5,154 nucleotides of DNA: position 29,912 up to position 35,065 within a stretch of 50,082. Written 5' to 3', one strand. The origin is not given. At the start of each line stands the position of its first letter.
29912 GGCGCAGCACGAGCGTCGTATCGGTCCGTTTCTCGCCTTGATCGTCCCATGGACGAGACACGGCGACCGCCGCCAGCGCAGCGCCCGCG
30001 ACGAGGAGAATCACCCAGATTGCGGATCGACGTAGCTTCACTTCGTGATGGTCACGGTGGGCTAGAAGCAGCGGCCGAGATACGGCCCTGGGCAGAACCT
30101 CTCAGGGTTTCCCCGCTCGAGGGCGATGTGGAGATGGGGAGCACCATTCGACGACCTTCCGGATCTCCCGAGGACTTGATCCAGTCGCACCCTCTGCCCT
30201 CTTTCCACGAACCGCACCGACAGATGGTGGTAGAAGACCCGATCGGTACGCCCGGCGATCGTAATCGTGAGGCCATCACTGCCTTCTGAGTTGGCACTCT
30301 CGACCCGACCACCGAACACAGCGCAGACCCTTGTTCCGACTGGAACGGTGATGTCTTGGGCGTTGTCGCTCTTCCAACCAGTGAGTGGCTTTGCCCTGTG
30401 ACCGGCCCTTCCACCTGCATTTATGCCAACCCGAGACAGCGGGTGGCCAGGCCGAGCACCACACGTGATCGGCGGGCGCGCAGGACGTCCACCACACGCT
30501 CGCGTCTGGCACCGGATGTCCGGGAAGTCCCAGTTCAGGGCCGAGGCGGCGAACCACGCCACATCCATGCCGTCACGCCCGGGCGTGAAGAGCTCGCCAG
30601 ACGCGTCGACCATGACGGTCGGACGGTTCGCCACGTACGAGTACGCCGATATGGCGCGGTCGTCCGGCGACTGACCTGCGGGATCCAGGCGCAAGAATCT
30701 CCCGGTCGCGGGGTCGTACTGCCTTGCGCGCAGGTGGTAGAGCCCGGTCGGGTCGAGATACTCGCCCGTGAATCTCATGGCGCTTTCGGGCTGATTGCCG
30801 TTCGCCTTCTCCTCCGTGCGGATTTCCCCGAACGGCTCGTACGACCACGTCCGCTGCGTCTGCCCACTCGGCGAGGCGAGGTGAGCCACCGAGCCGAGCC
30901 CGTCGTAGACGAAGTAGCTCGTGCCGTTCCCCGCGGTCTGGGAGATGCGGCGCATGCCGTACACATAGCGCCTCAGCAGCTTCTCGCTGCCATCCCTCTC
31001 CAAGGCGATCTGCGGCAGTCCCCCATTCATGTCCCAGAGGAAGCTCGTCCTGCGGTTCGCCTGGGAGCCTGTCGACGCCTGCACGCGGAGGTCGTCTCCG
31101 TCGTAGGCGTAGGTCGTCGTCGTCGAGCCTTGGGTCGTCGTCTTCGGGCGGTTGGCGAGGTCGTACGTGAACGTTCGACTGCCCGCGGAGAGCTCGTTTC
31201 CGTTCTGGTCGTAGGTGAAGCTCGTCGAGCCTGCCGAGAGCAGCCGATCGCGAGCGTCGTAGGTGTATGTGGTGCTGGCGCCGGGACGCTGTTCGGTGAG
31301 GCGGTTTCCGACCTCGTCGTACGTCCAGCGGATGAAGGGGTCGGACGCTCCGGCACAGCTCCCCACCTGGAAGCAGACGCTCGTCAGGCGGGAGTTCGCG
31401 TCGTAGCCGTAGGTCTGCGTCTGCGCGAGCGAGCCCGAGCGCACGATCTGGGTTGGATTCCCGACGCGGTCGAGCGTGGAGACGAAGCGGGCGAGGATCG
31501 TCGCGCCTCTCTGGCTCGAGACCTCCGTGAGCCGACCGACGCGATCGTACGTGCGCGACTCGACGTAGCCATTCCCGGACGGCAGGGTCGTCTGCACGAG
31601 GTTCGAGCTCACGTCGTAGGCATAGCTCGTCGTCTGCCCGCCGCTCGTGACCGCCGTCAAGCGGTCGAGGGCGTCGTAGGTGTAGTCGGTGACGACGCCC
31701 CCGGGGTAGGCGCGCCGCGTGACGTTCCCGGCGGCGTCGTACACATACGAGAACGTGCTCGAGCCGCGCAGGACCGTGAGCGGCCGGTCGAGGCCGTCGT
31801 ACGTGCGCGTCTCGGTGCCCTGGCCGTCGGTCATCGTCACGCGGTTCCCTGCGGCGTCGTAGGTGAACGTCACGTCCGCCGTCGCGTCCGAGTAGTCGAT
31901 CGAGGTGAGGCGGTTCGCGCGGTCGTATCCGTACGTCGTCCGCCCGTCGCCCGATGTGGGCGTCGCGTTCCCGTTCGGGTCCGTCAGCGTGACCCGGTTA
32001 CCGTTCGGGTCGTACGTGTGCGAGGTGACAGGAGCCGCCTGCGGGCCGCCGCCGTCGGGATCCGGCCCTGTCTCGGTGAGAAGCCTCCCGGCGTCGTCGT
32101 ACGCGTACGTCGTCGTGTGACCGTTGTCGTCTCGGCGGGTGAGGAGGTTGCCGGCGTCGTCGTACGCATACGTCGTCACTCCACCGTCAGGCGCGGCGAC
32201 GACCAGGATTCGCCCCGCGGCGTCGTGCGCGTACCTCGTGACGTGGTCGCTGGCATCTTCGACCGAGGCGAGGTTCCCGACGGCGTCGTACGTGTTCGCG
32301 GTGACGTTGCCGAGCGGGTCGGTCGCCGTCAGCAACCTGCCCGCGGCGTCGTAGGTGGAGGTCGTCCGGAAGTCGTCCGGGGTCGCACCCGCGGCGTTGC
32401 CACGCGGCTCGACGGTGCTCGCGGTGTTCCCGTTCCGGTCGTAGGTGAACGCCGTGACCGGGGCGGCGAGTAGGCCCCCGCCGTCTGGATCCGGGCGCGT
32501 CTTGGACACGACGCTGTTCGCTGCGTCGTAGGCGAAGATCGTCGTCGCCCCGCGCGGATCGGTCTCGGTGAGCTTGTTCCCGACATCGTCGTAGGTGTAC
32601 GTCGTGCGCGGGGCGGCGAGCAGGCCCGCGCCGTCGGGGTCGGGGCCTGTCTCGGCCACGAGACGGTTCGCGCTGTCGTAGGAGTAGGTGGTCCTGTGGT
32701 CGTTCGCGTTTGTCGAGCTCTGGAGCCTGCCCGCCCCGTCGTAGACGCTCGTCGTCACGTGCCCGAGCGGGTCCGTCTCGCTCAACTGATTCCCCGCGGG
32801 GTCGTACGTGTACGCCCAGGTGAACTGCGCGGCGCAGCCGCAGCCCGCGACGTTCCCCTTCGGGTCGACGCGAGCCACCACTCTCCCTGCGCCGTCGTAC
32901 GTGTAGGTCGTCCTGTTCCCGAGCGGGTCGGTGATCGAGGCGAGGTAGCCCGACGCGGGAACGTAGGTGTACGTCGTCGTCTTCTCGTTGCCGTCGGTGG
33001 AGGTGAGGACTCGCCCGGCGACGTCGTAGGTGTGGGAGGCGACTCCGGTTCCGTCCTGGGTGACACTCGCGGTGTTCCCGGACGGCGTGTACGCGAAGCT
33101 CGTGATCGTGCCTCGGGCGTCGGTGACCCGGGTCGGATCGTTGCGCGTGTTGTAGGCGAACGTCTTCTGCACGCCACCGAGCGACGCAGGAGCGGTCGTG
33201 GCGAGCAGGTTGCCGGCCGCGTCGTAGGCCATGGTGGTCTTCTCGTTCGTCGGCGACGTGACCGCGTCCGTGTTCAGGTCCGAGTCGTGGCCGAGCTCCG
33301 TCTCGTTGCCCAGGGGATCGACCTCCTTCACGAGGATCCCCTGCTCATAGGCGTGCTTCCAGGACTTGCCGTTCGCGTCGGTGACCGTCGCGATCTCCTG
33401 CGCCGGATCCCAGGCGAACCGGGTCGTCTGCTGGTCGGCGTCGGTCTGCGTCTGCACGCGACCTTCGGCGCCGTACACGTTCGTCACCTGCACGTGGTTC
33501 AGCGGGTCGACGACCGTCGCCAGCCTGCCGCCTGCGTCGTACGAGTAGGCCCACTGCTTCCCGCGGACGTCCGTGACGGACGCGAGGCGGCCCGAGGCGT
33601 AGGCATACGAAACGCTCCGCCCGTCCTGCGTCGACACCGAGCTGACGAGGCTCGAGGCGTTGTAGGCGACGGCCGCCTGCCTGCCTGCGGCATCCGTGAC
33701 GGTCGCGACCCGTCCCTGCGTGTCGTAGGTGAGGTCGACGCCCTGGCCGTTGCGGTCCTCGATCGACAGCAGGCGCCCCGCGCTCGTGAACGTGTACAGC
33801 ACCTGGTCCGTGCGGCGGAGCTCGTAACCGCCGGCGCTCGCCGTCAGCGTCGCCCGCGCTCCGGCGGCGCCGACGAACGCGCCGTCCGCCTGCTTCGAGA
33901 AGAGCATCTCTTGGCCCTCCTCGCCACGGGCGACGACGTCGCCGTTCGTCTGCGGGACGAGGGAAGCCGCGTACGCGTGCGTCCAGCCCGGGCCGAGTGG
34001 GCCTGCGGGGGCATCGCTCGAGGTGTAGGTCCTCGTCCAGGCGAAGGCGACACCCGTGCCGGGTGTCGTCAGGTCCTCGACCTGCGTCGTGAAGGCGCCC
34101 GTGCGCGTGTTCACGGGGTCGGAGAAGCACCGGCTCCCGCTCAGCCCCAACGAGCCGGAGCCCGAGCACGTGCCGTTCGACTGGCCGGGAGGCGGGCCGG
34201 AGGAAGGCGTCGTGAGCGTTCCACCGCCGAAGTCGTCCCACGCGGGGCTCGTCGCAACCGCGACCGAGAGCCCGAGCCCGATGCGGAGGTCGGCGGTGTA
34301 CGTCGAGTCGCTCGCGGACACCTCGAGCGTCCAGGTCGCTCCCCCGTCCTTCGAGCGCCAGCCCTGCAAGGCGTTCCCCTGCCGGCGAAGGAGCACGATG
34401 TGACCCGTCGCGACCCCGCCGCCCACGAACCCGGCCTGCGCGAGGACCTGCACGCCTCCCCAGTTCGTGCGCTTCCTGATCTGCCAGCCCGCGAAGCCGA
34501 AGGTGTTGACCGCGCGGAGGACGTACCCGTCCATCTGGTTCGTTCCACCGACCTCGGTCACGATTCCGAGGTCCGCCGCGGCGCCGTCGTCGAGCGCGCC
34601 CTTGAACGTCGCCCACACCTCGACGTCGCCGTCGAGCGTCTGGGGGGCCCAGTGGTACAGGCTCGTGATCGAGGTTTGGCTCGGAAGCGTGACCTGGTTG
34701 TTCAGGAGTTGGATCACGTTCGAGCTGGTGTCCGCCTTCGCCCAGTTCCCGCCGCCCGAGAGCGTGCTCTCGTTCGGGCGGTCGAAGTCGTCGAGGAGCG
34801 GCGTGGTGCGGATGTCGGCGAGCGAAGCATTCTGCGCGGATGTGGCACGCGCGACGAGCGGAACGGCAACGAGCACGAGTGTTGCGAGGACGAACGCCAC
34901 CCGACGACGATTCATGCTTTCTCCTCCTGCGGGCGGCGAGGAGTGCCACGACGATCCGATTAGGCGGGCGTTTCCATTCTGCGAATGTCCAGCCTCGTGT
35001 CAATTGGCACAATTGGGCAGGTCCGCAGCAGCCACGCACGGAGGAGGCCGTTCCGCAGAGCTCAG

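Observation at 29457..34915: Signal-peptide RHS polymorphic toxin with an M23/LytM-like peptidoglycan-peptidase tip and a membrane-anchored candidate immunity gene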

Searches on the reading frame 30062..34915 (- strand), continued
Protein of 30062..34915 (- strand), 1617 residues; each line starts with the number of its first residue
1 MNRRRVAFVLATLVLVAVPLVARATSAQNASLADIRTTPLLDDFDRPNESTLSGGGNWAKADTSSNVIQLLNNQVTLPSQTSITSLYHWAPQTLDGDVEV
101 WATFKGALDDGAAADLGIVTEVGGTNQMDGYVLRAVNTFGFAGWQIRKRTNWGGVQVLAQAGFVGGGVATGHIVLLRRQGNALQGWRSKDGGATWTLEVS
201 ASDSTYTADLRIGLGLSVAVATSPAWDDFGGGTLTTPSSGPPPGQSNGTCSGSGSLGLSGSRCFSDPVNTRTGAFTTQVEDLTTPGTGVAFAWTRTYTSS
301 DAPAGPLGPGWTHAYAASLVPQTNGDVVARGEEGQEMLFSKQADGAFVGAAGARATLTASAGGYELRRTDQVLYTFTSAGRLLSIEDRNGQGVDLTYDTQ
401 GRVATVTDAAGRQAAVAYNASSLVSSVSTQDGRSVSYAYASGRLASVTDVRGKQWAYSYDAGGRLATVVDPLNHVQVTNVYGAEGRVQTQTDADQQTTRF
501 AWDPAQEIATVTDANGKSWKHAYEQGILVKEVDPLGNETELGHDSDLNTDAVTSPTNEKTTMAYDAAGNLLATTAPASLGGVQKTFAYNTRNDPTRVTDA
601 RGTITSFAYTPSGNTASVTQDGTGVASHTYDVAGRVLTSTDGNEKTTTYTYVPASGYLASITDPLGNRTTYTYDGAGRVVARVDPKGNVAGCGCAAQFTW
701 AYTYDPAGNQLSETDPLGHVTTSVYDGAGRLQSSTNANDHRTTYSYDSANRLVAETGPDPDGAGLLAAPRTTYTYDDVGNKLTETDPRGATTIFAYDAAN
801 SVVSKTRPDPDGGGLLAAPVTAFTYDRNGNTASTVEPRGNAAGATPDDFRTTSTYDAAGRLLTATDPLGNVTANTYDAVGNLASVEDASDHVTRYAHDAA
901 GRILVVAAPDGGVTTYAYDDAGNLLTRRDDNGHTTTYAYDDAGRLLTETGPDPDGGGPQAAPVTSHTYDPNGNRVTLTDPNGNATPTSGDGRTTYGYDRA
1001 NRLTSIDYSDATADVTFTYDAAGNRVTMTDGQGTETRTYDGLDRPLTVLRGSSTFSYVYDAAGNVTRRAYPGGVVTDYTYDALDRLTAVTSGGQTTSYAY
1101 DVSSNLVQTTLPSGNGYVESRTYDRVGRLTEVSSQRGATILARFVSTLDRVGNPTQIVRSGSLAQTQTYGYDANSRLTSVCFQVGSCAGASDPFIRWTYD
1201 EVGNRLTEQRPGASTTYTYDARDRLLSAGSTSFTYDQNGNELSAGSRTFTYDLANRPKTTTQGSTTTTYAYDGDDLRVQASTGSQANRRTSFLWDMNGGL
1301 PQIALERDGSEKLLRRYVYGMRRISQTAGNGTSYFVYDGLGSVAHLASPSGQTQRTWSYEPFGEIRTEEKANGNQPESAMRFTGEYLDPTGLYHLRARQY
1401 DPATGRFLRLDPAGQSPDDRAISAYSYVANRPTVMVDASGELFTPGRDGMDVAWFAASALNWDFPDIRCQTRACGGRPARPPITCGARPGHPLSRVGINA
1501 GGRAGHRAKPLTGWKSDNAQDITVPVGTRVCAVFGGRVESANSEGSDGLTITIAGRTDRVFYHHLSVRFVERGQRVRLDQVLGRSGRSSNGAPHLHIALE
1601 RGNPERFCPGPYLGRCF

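Call 49: find_related_loci(query=window:30593-34915:-, collection=genome_contigs, flank=4000)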
Query window:30593-34915:- (1441 aa) in genome_contigs; peptide patterns used: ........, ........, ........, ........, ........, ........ (x = any residue, [..] = any of these).
350 stretches matched a pattern; 301 encode a relative of the query (tblastn E <= 1e-3); the best 80 are kept; 80 distinct loci.
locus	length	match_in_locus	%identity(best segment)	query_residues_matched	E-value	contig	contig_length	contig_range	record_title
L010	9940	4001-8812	59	37-1441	0e+0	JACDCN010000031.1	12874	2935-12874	MAG: Actinomycetota bacterium isolate MGR_bin309 SD2897_NODE_892_length_12874_cov_2.028085, whole genome shotgun sequenc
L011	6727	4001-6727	59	37-1375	0e+0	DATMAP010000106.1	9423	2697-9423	MAG TPA_asm: Gaiellaceae bacterium isolate SMAG_U13329 k141_134717, whole genome shotgun sequence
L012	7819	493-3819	38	266-1440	0e+0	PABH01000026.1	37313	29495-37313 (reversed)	MAG: Anaerolineaceae bacterium isolate NAT124 MHASMcontig_889205, whole genome shotgun sequence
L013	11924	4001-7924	33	234-1440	1e-164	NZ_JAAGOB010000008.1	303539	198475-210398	Phytoactinopolyspora alkaliphila strain CGMCC 4.7225 Scaffold8, whole genome shotgun sequence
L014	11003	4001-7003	37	265-1440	6e-141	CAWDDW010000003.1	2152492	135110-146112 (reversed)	MAG: uncultured Acidimicrobiaceae bacterium isolate MFD05580.bin.2.14 genome assembly, contig: contig_39806, whole genom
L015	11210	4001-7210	35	380-1440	2e-123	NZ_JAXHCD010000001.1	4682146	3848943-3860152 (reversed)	Jannaschia sp. R86511 contig_1, whole genome shotgun sequence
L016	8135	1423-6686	30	265-1440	6e-116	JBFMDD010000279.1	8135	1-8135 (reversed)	MAG: bacterium isolate MAG210 MAG210_279, whole genome shotgun sequence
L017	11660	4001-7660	31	269-1440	1e-110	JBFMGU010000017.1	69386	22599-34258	MAG: Myxococcota bacterium isolate MAG305 MAG305_17, whole genome shotgun sequence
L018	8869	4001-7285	31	248-1440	4e-110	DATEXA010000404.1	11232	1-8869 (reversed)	MAG TPA_asm: Pyrinomonadaceae bacterium isolate SMAG_U8407 k141_200702, whole genome shotgun sequence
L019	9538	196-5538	30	268-1440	6e-110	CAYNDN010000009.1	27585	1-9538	MAG TPA_asm: uncultured Lentimicrobiaceae bacterium isolate SRP141376_co3_49 genome assembly, contig: NODE_4539_length_2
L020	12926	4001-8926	33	362-1440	4e-109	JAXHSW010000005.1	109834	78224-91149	MAG: Cyanobacteriota bacterium isolate MAG08_tar_biofilm MAG08_5, whole genome shotgun sequence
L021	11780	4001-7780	31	266-1441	9e-120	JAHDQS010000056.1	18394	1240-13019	MAG: Clostridia bacterium isolate SM3-B6.2 k141_36158, whole genome shotgun sequence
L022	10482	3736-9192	30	219-1441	1e-108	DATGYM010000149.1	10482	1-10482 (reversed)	MAG TPA_asm: Pyrinomonadaceae bacterium isolate SMAG_U10635 k141_202667, whole genome shotgun sequence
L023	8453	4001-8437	36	266-1440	1e-106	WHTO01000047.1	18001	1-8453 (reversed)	MAG: Dehalococcoidia bacterium isolate Dino_bin39 NODE_3496_length_18001_cov_1.52929, whole genome shotgun sequence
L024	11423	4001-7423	31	265-1272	4e-106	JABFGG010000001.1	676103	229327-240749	MAG: Chloroflexota bacterium isolate CFX15 c_000000000001, whole genome shotgun sequence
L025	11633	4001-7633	30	271-1440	2e-105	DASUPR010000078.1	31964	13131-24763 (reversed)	MAG TPA_asm: Pyrinomonadaceae bacterium isolate SMAG_U1660 k141_1310367, whole genome shotgun sequence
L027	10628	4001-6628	33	301-1440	8e-96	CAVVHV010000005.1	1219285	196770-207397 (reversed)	MAG: uncultured Acidobacteriota bacterium isolate MFD02840.bin.2.108 genome assembly, contig: contig_22982, whole genome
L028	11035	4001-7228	30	266-1440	1e-95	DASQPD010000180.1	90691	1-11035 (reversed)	MAG TPA_asm: Pyrinomonadaceae bacterium isolate SMAG_U10820 k141_1512187, whole genome shotgun sequence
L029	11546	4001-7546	30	231-1440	4e-95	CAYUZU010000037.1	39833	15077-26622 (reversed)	MAG TPA_asm: uncultured Planctomycetales bacterium isolate SRP141376_co4_172 genome assembly, contig: NODE_1779_length_3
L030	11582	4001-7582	31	169-1440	5e-95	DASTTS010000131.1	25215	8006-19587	MAG TPA_asm: Pyrinomonadaceae bacterium isolate SMAG_U2312 k141_485178, whole genome shotgun sequence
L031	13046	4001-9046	31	264-1440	2e-113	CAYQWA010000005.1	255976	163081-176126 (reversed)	MAG TPA_asm: uncultured Bacteroidales bacterium isolate SRP077602_co7_588 genome assembly, contig: NODE_44_length_255976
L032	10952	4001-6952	32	266-1441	1e-93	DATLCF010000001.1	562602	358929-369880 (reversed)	MAG TPA_asm: Nevskiaceae bacterium isolate SMAG_U14317 k141_10451599, whole genome shotgun sequence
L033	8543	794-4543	28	271-1441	1e-91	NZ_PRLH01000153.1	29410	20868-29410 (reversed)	Cyanothece sp. BG0011 unitig_87, whole genome shotgun sequence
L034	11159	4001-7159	31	351-1441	7e-99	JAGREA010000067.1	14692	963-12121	MAG: Rhodobacterales bacterium isolate HKST-UBA117 k127_515930, whole genome shotgun sequence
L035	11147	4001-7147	32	385-1440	7e-91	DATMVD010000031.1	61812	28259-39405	MAG TPA_asm: Pyrinomonadaceae bacterium isolate SMAG_U13059 k141_334562, whole genome shotgun sequence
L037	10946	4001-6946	32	266-1440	2e-89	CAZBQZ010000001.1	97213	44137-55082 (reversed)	MAG TPA_asm: uncultured Candidatus Saccharibacteria bacterium isolate SRP200132_co1_38 genome assembly, contig: NODE_248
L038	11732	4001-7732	30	271-1441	4e-89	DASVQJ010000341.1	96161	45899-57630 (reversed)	MAG TPA_asm: Pyrinomonadaceae bacterium isolate SMAG_U3205 k141_629979, whole genome shotgun sequence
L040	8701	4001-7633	29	238-1441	2e-87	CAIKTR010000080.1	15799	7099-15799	MAG: uncultured Opitutae bacterium isolate LJ-5-9m_bin-0428 genome assembly, contig: bin-0428:080/254, whole genome shot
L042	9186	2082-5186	28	352-1440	3e-86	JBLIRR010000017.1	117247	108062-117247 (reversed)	MAG: bacterium isolate MF1_201910_bin_226 MF1_201910_bin_226_scaffold_17, whole genome shotgun sequence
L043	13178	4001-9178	29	269-1440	8e-92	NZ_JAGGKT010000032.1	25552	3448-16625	Ammoniphilus resinae strain DSM 24738 Ga0454128_32, whole genome shotgun sequence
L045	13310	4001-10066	29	372-1440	3e-83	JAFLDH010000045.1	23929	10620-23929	MAG: Burkholderiales bacterium isolate UWPOB_RUBRI2 gnl_X_NEKBHELL_45, whole genome shotgun sequence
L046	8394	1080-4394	28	364-1440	1e-82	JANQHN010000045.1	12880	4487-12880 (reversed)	MAG: Phycisphaerae bacterium isolate PL23b_bin.97 k99_2443136, whole genome shotgun sequence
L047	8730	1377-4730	28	296-1441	6e-81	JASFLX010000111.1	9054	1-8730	MAG: Desulfobacterales bacterium isolate D0817M20remetaG_Bin_243 D0817M20remetaG_FD_scaffold_1523_c1, whole genome shotg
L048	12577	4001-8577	37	267-1441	3e-84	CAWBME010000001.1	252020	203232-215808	MAG: uncultured Chloroflexia bacterium isolate MFD00709.bin.2.76 genome assembly, contig: contig_11757, whole genome sho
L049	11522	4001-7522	27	241-1440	5e-81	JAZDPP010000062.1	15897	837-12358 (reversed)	MAG: Pseudomonadota bacterium isolate MEGAHIT-group-0.852 k141_1242439, whole genome shotgun sequence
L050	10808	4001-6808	31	327-1441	2e-78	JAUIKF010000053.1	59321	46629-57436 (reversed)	MAG: Bacteroidia bacterium isolate Co_bin.347 NODE_3880_length_59321_cov_6.142346, whole genome shotgun sequence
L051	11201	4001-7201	31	334-1440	5e-83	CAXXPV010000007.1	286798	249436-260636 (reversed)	MAG: Thermoguttaceae bacterium isolate 5d2646e0-01ad-46f9-a460-09296c79865c genome assembly, contig: contig_7, whole gen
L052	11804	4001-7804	27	269-1441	4e-78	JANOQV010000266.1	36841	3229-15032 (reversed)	MAG: Pedosphaera sp. isolate VAR_4_metabat_254_sub VAR_4_k141_1312133, whole genome shotgun sequence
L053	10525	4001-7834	28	269-1441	6e-75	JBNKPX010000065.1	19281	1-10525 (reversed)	MAG: Gammaproteobacteria bacterium isolate G1.bin.3.strict NODE_65_length_19281_cov_11.511612, whole genome shotgun sequ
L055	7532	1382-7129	28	288-1440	1e-72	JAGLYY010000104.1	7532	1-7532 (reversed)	MAG: Spirochaetales bacterium isolate RS_13_41 ZL320.bin.41.fa_104, whole genome shotgun sequence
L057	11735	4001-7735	26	259-1441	1e-69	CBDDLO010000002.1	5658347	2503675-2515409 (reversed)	MAG: Bythopirellula sp. isolate 01c9a370-3b1c-4d10-843e-85d0f0aaef08 genome assembly, contig: contig_2, whole genome sho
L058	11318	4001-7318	29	255-1440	3e-81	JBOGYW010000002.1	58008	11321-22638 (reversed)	MAG: Solirubrobacterales bacterium isolate SE1528_metabat2.bin.1 NODE_2_length_58008_cov_1.349476, whole genome shotgun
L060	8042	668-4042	27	297-1440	3e-68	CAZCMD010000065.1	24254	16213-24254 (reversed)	MAG TPA_asm: uncultured Desulfatiglans sp. isolate SRP192927_co6_207 genome assembly, contig: NODE_4233_length_24254_cov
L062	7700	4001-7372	27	297-1440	1e-67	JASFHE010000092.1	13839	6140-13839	MAG: Desulfobacteraceae bacterium isolate D0608M12metaG_Bin_560 D0608M12metaG_FD_scaffold_277_c1, whole genome shotgun s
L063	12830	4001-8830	30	252-1440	3e-66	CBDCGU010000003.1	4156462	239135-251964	MAG: Acidimicrobiia bacterium isolate 6749b232-f2df-4c02-bc6f-726ef32645bf genome assembly, contig: contig_3, whole geno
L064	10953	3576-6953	31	355-1440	1e-107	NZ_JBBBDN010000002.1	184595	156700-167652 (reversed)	Lusitaniella coriacea LEGE 07167 8, whole genome shotgun sequence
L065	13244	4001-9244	29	273-1441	1e-66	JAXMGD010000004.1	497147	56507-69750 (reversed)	MAG: Marinagarivorans sp. isolate STL-PRO104 C1.202.fa-4, whole genome shotgun sequence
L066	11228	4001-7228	30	375-1440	9e-66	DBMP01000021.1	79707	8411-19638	MAG TPA_asm: Spartobacteria bacterium UBA695 UBA695_contig_619, whole genome shotgun sequence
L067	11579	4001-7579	25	268-1441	5e-63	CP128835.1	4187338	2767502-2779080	Rossellomorea sp. AcN35-11 chromosome, complete genome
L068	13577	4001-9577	29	254-1441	5e-63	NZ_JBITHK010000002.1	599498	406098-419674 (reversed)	Nocardiopsis sp. NPDC050513 NPDC050513_56_B3.ctg-0002, whole genome shotgun sequence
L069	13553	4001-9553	27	268-1440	5e-62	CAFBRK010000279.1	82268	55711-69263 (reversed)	Olavius algarvensis associated proteobacterium Delta 3 isolate mag3:49deedb4-927c-43a8-ad40-04e63e16f3c8 genome assembly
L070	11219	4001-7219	30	364-1440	1e-104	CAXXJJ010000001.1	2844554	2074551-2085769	MAG: Desulfatiglandales bacterium isolate ad7cffaf-6c2b-4e6c-8426-e31439b40ff1 genome assembly, contig: contig_1, whole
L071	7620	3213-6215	27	239-1441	3e-61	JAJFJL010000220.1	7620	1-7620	MAG: Nitrosomonas sp. isolate OFTM37 OFTM37_219, whole genome shotgun sequence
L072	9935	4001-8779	32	307-1440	1e-60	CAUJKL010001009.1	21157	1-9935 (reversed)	MAG: Planctomycetota bacterium isolate KLAP164 genome assembly, contig: KLAP164_25304, whole genome shotgun sequence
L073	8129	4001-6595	30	305-1441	3e-60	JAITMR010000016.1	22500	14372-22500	MAG: Burkholderiales bacterium isolate Pmx449_bin24 k119_597382, whole genome shotgun sequence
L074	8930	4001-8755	28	281-1440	5e-60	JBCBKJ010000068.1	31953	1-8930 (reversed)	MAG: Chloroflexota bacterium isolate J06627_21 NODE_68_length_31953_cov_9.161846, whole genome shotgun sequence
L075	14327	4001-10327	28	374-1441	1e-59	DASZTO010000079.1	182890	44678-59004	MAG TPA_asm: Phycisphaerae bacterium isolate SMAG_U6078 k141_654247, whole genome shotgun sequence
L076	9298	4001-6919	29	371-1440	6e-72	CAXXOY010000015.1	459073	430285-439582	MAG: uncultured Desulfosarcina sp. isolate d456532c-4aeb-4088-96b6-462b3856a84e genome assembly, contig: contig_15, whol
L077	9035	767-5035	28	298-1440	9e-59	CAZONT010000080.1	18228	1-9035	MAG TPA_asm: uncultured Planctomycetaceae bacterium isolate SRP292972_co2_73 genome assembly, contig: NODE_2901_length_1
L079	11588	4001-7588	32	169-1440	9e-108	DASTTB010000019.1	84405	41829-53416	MAG TPA_asm: Pyrinomonadaceae bacterium isolate SMAG_U2295 k141_442030, whole genome shotgun sequence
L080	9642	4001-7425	27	260-1441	8e-74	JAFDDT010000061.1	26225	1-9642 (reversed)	MAG: Deltaproteobacteria bacterium isolate Meg19_1012_Bin_230 Meg19_1012_Bin_230_scaffold_12243, whole genome shotgun se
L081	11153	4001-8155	26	268-1441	6e-56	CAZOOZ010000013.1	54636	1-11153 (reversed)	MAG TPA_asm: uncultured Eubacteriaceae bacterium isolate SRP241326_co1_358 genome assembly, contig: NODE_1003_length_546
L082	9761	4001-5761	29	374-1440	9e-56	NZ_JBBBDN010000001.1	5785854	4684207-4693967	Lusitaniella coriacea LEGE 07167 1, whole genome shotgun sequence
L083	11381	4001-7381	26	289-1440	2e-81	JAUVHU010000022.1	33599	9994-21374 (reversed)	MAG: Desulfobacteraceae bacterium isolate CSMAG_410 CSMAG_410_k141_2009642_length_33599_cov_20.9731, whole genome shotgu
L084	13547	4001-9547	29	251-1440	1e-54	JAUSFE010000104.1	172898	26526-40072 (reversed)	MAG: Dehalococcoidia bacterium isolate E14_maxbin.284_sub E14_k141_1779320, whole genome shotgun sequence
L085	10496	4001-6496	31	282-1440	4e-54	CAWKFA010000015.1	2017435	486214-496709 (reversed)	MAG: uncultured Planctomycetota bacterium isolate MFD01213.bin.2.22 genome assembly, contig: contig_6878, whole genome s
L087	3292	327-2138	29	371-1440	3e-54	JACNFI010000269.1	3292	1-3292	MAG: Candidatus Cloacimonadota bacterium isolate NIOZ-UU1 NIOZ-UU_NODE_42087_length_3292_cov_3.92617, whole genome shotg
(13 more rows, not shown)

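Call 95: search_protein_families(library=pfam, proteins=[L010:8810-9352:+, L010:9343-9837:+], max_evalue=0.01)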
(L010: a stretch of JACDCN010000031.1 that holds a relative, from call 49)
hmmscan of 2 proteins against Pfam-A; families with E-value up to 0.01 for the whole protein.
L010:8810-9352:+ (180 aa): 1 family
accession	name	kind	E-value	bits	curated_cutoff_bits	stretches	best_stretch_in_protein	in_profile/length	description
PF01551.29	Peptidase_M23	-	5.3e-08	33.4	28.7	1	69-163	4-88/96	Peptidase family M23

L010:9343-9837:+ (164 aa): 0 families

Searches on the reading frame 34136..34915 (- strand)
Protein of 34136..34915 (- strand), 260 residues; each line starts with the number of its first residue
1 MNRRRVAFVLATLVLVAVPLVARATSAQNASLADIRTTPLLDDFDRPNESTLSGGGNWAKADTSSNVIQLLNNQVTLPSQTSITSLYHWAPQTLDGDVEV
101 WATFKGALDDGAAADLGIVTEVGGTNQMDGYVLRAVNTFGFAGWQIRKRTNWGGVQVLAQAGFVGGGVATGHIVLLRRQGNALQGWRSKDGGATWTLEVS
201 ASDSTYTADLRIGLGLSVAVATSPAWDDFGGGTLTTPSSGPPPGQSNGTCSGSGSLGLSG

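Call 47: search_protein_families(library=pfam, proteins=[window:34136-34915:-], max_evalue=1)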
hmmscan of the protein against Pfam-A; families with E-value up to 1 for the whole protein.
window:34136-34915:- (260 aa): 1 family
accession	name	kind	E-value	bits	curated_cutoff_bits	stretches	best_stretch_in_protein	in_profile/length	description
PF02012.26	BNR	-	0.15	12.6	27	1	186-196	1-11/12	BNR/Asp-box repeat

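Call 57: search_solved_structures(query=A3, max_evalue=10, show_alignments=1)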
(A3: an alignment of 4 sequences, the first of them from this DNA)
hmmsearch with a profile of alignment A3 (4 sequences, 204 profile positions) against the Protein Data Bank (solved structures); distinct sequences matched with E-value up to 10: 0.
